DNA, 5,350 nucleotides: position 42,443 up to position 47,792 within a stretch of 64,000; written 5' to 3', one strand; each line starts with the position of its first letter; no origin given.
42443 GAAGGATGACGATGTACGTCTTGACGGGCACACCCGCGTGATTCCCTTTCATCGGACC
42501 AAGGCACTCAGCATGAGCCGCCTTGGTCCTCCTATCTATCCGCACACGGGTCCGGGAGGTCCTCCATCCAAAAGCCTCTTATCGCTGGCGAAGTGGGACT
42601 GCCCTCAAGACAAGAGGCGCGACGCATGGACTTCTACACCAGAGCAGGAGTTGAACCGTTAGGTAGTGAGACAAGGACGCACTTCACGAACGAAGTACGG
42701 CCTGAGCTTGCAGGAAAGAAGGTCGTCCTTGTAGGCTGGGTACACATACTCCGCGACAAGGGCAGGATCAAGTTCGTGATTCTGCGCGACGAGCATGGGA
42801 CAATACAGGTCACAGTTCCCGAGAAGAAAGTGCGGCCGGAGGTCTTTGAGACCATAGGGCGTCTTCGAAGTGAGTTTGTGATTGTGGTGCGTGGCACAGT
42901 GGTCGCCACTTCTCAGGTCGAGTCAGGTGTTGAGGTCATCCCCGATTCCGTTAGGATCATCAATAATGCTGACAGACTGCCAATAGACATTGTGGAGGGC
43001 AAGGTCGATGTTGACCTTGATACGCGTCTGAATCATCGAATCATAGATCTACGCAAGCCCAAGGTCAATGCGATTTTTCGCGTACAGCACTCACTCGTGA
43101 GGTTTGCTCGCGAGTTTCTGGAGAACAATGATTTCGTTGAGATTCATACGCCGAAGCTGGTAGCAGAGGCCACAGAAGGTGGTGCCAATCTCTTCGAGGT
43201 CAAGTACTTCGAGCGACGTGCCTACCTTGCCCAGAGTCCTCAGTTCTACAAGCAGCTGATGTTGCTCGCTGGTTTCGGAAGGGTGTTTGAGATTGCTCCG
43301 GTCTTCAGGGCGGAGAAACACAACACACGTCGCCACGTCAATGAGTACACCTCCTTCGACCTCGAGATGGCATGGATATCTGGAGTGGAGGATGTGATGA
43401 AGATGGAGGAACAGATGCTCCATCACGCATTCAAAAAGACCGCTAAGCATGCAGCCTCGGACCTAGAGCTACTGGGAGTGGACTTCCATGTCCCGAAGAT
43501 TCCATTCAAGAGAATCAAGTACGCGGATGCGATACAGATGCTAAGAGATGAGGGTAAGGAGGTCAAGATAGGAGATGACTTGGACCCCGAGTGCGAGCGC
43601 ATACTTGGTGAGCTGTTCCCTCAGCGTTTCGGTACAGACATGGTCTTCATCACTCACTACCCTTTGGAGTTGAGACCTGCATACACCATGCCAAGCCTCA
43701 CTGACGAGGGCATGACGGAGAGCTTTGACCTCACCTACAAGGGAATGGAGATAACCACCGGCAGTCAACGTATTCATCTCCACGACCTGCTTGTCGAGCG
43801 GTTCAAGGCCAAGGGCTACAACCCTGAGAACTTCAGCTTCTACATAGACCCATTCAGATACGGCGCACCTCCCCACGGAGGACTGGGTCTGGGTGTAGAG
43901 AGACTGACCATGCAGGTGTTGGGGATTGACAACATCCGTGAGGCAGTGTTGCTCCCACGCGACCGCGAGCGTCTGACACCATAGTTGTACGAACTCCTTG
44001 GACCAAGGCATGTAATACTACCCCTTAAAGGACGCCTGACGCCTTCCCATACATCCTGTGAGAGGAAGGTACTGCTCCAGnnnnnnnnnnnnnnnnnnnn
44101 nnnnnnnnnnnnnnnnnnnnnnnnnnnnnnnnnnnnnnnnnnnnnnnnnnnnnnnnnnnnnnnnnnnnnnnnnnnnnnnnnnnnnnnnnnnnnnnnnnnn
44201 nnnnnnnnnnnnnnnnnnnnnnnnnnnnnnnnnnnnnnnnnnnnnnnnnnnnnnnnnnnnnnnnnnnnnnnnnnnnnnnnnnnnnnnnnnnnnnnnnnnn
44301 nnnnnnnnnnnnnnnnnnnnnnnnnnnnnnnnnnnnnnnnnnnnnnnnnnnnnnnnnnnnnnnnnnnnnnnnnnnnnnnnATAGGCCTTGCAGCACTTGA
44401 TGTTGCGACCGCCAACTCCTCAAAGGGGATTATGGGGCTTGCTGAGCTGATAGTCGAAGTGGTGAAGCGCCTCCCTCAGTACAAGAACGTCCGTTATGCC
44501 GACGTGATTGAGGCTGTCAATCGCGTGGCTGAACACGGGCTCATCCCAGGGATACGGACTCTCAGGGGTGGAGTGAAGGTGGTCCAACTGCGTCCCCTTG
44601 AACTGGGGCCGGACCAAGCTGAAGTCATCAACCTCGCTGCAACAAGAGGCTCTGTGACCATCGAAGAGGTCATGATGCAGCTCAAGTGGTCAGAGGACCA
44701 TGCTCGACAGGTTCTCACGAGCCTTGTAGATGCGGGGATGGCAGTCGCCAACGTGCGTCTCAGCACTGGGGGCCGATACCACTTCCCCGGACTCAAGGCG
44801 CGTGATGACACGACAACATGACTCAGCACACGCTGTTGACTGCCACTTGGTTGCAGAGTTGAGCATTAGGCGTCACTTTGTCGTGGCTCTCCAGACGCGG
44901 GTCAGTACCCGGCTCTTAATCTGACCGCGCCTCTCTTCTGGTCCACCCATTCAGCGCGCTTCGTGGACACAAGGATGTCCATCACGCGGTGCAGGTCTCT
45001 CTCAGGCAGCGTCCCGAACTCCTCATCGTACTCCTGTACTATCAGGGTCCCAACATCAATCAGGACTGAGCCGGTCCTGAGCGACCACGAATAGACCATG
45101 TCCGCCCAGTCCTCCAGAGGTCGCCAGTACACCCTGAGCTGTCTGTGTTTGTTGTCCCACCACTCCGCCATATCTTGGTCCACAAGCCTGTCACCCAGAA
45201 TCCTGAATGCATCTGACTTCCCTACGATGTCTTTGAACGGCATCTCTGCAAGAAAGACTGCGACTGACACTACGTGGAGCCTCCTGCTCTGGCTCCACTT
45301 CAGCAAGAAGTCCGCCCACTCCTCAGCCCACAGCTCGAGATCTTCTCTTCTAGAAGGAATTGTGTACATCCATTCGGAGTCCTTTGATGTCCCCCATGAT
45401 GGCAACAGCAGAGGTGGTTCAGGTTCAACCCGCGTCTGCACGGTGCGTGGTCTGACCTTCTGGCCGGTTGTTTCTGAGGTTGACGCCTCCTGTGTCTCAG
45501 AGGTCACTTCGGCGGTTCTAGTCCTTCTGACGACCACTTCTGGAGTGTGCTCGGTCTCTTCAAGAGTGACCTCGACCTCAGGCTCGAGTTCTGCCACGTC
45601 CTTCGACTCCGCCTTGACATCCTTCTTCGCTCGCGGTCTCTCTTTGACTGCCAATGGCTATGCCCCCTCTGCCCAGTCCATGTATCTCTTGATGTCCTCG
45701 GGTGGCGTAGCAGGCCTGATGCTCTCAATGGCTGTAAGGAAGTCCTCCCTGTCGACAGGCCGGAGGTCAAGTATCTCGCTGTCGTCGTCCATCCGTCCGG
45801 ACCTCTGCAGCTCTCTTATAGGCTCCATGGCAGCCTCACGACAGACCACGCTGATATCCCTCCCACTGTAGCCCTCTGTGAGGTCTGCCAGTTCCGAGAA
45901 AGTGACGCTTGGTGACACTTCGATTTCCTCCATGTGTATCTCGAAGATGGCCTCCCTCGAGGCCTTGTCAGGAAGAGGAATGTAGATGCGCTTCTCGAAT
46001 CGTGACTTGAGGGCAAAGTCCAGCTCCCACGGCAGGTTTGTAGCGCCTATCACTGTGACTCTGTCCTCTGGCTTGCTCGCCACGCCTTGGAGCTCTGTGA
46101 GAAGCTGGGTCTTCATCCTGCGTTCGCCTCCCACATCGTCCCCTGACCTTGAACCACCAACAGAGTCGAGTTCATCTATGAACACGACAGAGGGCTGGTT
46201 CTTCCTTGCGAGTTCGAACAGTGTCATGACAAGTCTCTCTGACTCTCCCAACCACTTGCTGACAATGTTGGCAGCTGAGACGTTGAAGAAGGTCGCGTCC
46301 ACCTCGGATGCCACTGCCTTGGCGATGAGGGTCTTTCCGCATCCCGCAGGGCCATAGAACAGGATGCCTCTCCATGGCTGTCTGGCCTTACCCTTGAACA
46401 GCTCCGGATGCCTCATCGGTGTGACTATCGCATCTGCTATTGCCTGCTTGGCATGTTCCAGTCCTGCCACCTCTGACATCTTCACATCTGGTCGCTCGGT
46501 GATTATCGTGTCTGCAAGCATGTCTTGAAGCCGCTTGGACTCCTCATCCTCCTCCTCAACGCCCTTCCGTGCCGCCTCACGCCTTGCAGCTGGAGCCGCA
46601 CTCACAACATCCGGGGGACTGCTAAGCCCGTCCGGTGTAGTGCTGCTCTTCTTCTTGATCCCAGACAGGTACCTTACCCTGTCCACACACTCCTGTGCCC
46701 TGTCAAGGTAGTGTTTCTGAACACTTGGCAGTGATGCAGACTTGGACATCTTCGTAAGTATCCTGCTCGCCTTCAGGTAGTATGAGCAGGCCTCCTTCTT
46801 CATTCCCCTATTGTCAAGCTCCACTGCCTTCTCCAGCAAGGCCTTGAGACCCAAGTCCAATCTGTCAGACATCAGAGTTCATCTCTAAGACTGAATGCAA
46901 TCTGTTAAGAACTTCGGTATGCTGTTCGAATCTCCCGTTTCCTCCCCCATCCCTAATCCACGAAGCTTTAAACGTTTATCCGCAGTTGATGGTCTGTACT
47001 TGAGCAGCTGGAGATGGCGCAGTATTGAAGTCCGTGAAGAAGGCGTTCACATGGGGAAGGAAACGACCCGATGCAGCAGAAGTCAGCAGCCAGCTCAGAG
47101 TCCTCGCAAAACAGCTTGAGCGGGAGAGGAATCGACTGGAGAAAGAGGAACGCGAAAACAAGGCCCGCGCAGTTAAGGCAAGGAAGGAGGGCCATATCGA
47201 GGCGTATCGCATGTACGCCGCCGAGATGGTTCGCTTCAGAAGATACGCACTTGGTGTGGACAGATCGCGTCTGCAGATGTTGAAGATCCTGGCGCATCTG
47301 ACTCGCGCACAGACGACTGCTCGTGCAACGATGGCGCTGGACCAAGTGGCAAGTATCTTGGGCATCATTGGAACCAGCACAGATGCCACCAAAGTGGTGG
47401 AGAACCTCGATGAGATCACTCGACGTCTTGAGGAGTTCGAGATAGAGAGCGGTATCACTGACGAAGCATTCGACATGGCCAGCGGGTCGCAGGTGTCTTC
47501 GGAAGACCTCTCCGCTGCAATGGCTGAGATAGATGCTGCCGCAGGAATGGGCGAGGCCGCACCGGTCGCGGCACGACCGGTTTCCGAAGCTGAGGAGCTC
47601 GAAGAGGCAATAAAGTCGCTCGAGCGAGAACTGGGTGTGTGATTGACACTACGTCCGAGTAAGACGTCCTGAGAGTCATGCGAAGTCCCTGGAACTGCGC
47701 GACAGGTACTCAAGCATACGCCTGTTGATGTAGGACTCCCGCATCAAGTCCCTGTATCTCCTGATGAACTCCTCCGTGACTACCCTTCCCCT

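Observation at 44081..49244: Compact five-gene eukaryote-type ESCRT locus without ubiquitin or UEV components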

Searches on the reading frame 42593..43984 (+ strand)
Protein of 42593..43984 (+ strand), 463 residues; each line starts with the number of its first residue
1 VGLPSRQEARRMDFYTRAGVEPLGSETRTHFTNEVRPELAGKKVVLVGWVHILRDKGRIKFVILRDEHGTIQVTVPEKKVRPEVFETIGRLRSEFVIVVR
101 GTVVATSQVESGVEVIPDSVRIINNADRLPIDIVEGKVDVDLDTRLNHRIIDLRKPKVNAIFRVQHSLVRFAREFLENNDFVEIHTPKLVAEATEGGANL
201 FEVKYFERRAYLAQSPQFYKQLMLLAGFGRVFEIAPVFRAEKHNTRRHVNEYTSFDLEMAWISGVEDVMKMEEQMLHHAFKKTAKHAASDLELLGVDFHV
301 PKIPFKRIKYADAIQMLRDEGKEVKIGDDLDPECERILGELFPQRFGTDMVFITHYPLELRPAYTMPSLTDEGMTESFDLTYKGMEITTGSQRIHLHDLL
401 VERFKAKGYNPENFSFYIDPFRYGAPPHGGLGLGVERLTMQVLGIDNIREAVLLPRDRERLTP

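Call 3: search_protein_families(library=pfam, proteins=[window:42593-43984:+], max_evalue=1)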
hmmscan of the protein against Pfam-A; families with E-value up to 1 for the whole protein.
window:42593-43984:+ (463 aa): 3 families
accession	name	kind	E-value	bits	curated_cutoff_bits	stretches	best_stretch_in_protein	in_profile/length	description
PF00152.25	tRNA-synt_2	-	7.4e-92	308.1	25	1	142-457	2-307/308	tRNA synthetases class II (D, K and N)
PF01336.31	tRNA_anti-codon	-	4.5e-13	49.4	27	1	44-123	1-75/75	OB-fold nucleic acid binding domain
PF01409.25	tRNA-synt_2d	-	0.0026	17.7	19.8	1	430-450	214-234/246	tRNA synthetases class II core domain (F)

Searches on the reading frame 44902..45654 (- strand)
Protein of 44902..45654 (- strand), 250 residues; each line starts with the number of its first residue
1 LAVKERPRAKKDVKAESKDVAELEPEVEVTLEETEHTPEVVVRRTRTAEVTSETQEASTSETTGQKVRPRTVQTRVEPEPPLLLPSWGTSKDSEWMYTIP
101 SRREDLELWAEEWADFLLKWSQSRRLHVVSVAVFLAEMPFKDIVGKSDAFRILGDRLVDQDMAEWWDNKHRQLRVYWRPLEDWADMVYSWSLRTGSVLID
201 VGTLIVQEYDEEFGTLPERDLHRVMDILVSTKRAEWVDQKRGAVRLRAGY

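Call 3: search_protein_families(library=pfam, proteins=[window:44902-45654:-], max_evalue=1)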
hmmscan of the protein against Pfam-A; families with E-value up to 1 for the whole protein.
window:44902-45654:- (250 aa): 1 family
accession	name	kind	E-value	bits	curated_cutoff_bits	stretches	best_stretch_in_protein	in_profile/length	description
PF05871.18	ESCRT-II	-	1.1e-11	45.6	27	1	96-196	7-113/138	ESCRT-II complex subunit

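Call 4: search_protein_families(library=ncbifam, proteins=[window:44902-45654:-], max_evalue=1)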
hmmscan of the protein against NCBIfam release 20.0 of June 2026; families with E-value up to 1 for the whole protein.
window:44902-45654:- (250 aa): 1 family
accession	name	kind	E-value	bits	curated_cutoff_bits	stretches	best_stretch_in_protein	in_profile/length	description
NF038044.1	act_def_assoc_B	subfamily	0.029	14.9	45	1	195-225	16-46/63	actinodefensin-associated protein B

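Call 43: search_solved_structures(query=A3, max_evalue=1)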
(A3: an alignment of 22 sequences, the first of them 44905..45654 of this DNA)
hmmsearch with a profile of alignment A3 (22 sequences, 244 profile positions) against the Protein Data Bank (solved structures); distinct sequences matched with E-value up to 1: 9.
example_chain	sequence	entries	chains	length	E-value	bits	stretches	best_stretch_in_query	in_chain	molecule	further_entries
7pb9_A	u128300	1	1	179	2.9e-43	151.4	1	86-242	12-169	Tandem WH domains of Vps25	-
9uyv_A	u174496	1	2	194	3.2e-30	108.6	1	72-241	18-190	ESCRT-II complex subunit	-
3cuq_C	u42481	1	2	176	1.9e-08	37.3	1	100-233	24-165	Vacuolar protein-sorting-associated protein 25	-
1u5t_C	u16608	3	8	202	0.00026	23.8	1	168-243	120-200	Hypothetical 23.6 kDa protein in YUH1-URA8 intergenic region | VPS25, YJR102C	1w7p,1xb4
7l7x_AAA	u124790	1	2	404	0.026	17.2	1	148-198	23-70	DegT/DnrJ/EryC1/StrS aminotransferase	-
4ywz_A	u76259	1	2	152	0.034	16.9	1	16-102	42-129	Sensor protein kinase WalK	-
5is1_A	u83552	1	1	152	0.036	16.8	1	17-102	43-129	Histidine kinase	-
7dud_A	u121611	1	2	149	0.049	16.3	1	18-102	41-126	Sensor protein kinase WalK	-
3htu_A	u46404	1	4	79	0.57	12.8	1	176-233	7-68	Vacuolar protein-sorting-associated protein 25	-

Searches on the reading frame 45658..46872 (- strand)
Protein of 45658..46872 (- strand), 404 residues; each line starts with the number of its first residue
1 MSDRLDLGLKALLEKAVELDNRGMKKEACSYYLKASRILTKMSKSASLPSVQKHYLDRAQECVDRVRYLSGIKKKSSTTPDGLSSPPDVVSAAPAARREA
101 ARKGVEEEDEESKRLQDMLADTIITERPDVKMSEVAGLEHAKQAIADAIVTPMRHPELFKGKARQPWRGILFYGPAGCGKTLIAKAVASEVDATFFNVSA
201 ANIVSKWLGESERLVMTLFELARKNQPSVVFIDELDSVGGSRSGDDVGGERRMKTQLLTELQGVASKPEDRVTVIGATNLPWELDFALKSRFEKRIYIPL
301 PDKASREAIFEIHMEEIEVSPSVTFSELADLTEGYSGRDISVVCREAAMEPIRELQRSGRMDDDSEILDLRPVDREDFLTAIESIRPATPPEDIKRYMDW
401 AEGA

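Call 3: search_protein_families(library=pfam, proteins=[window:45658-46872:-], max_evalue=1)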
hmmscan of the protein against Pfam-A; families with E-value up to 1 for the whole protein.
window:45658-46872:- (404 aa): 30 families (the best 25 are shown)
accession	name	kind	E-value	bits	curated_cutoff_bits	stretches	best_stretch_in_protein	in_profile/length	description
PF00004.35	AAA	-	9e-40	136.6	21.2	1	170-300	1-131/131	ATPase family associated with various cellular activities (AAA)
PF17862.7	AAA_lid_3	-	2.8e-13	49.6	27.2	1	323-364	2-43/45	AAA+ lid domain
PF04212.24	MIT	-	1e-06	29.1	30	1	11-69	6-64/66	MIT (microtubule interacting and transport) domain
PF09336.16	Vps4_C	-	3e-05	24.3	21.3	1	365-401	21-57/61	Vps4 C terminal oligomerisation domain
PF05496.18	RuvB_N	-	4.8e-05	23.6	27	1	168-236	34-94/159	Holliday junction DNA helicase RuvB P-loop domain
PF13191.12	AAA_16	-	0.00024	22.1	32.6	1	164-194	22-51/167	AAA ATPase domain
PF07728.20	AAA_5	-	0.00031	21.2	22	1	170-292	2-139/139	AAA domain (dynein-related subfamily)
PF07724.20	AAA_2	-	0.00033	21.2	27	1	170-237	6-86/166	AAA domain (Cdc48 subfamily)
PF13173.12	AAA_14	-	0.0013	19.2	27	1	170-238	5-74/129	AAA domain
PF06068.19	TIP49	-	0.002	17.8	23.8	1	167-216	50-101/347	TIP49 P-loop domain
PF22444.1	PaaX-like_Fer-like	-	0.0038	17.4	26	1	79-100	9-30/44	PaaX-like, ferredoxin-like domain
PF01637.24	ATPase_2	-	0.0055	17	33.2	1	164-192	17-45/225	ATPase domain predominantly from Archaea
PF00910.28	RNA_helicase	-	0.0087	17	21.5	1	170-195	1-26/105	RNA helicase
PF13401.12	AAA_22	-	0.01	16.6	27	1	170-211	8-33/130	AAA domain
PF01057.23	Parvo_NS1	-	0.011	15.2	20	1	170-192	116-138/271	Parvovirus non-structural protein NS1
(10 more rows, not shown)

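Call 4: search_protein_families(library=ncbifam, proteins=[window:45658-46872:-], max_evalue=1)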
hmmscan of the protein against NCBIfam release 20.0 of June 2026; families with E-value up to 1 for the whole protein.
window:45658-46872:- (404 aa): 46 families (the best 25 are shown)
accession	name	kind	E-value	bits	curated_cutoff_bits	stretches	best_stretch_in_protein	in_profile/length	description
NF041006.2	cell_div_CdvC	equivalog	1.1e-84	284.5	650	2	105-402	75-366/370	cell division protein CdvC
NF003069.1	PRK03992.1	subfamily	1.3e-70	238.4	500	1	123-363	121-364/379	proteasome-activating nucleotidase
TIGR01243.1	CDC48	subfamily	4.7e-69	233.5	802.65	1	112-402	432-727/733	CDC48 family AAA ATPase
TIGR01242.2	TIGR01242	subfamily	2e-67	227.7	500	1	122-364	103-348/362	proteasome-activating nucleotidase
NF047748.1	PrtsmActNtasePan1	equivalog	2.8e-55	188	750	1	124-366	139-384/405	proteasome-activating nucleotidase Pan1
NF047747.1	PrtsmActNtasePan2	equivalog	1.1e-54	186.2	700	1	112-363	134-384/397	proteasome-activating nucleotidase Pan2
TIGR01241.2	FtsH_fam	equivalog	1.3e-52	179.4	600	1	122-361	151-392/598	ATP-dependent zinc metalloprotease FtsH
NF008004.0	PRK10733.1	equivalog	5e-38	130.5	1008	1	130-358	149-379/644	ATP-dependent zinc metalloprotease FtsH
TIGR03689.1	pup_AAA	equivalog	4.9e-37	127.8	504.75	1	120-316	169-380/512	proteasome ATPase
NF042959.1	IteA_antiphage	equivalog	1.9e-33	116.2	510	1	121-352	80-305/367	anti-phage ATPase IteA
NF003229.0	PRK04195.1-5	equivalog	2.2e-08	33.3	280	1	127-249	12-123/413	replication factor C large subunit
NF003745.1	PRK05342.1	equivalog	3.9e-07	29.3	359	1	105-250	55-202/418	ATP-dependent Clp protease ATP-binding subunit ClpX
NF000868.0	PRK00080.1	equivalog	8.5e-06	24.9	282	1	168-236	52-112/330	Holliday junction branch migration DNA helicase RuvB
TIGR00382.1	clpX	equivalog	1.7e-05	24.1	370.75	1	113-240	70-196/414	ATP-dependent protease ATP-binding subunit ClpX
TIGR03922.1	T7SS_EccA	equivalog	3.3e-05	22.7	466.65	1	129-249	272-400/557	type VII secretion AAA-ATPase EccA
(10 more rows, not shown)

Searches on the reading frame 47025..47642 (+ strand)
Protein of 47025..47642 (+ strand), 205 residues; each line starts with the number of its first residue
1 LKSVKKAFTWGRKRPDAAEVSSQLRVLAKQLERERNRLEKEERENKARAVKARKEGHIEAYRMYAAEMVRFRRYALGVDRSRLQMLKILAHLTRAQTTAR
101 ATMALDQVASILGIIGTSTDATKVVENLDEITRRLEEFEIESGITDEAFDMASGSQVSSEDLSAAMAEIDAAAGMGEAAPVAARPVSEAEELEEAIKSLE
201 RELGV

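Call 3: search_protein_families(library=pfam, proteins=[window:47025-47642:+], max_evalue=1)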
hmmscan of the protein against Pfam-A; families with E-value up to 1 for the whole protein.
window:47025-47642:+ (205 aa): 2 families
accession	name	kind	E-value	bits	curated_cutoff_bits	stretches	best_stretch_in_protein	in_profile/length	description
PF03357.26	Snf7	-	1.2e-09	38.5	27.3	1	22-177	4-157/171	Snf7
PF07083.16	DUF1351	-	0.093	12.9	27.8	1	18-74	79-134/210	Protein of unknown function (DUF1351)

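Call 4: search_protein_families(library=ncbifam, proteins=[window:47025-47642:+], max_evalue=1)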
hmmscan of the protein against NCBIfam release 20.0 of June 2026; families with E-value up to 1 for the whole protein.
window:47025-47642:+ (205 aa): 2 families
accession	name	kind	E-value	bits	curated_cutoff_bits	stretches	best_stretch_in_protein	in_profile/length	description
NF041008.1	cell_div_CdvB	equivalog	0.00034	20.4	370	1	18-148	26-158/260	cell division protein CdvB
NF047515.1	SpiroCoCo_C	equivalog_domain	0.0023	17.1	125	1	119-171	4-56/313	SpiroCoCo family coiled-coil protein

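Call 44: search_solved_structures(query=A4, max_evalue=1)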
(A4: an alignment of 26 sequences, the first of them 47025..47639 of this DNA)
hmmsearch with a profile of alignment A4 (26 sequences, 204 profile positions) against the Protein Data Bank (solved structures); distinct sequences matched with E-value up to 1: 13.
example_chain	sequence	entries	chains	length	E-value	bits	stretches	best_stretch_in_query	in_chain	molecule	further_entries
6e8g_T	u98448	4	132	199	1.1e-12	51.6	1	23-177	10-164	Charged multivesicular body protein 1b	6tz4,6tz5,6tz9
8v2q_A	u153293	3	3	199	2e-12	50.7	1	23-177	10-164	Charged multivesicular body protein 1b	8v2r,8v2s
3jc1_Ab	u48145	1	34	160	2.8e-12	50.3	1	23-175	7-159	Charged multivesicular body protein 1b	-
7zcg_B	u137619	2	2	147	3.9e-10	43.2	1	26-153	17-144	Charged multivesicular body protein 2a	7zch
13gm_C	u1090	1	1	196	1.1e-09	41.8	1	23-200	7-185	Charged multivesicular body protein 1a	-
3frt_A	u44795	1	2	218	2.8e-08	37.2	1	17-170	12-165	Charged multivesicular body protein 3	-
2gd5_A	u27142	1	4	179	5.9e-08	36.1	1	17-168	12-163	Charged multivesicular body protein 3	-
7zcg_A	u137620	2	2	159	6.6e-07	32.7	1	17-163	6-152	Charged multivesicular body protein 3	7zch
3frv_A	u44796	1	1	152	3e-06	30.6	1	17-150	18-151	Charged multivesicular body protein 3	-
9s9j_A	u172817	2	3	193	5e-06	29.8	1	18-147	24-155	Cell division protein CdvB, Vps2 like protein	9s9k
9ftl_A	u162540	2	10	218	0.00018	24.8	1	6-202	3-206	Heimdallarchaeota archaeon AB_125 ESCRT-IIIB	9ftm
6zh3_B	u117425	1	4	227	0.063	16.4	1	1-199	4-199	Vacuolar protein-sorting-associated protein 24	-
5xa5_A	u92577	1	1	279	0.46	13.6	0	93-171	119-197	Alpha-catenin-like protein hmp-1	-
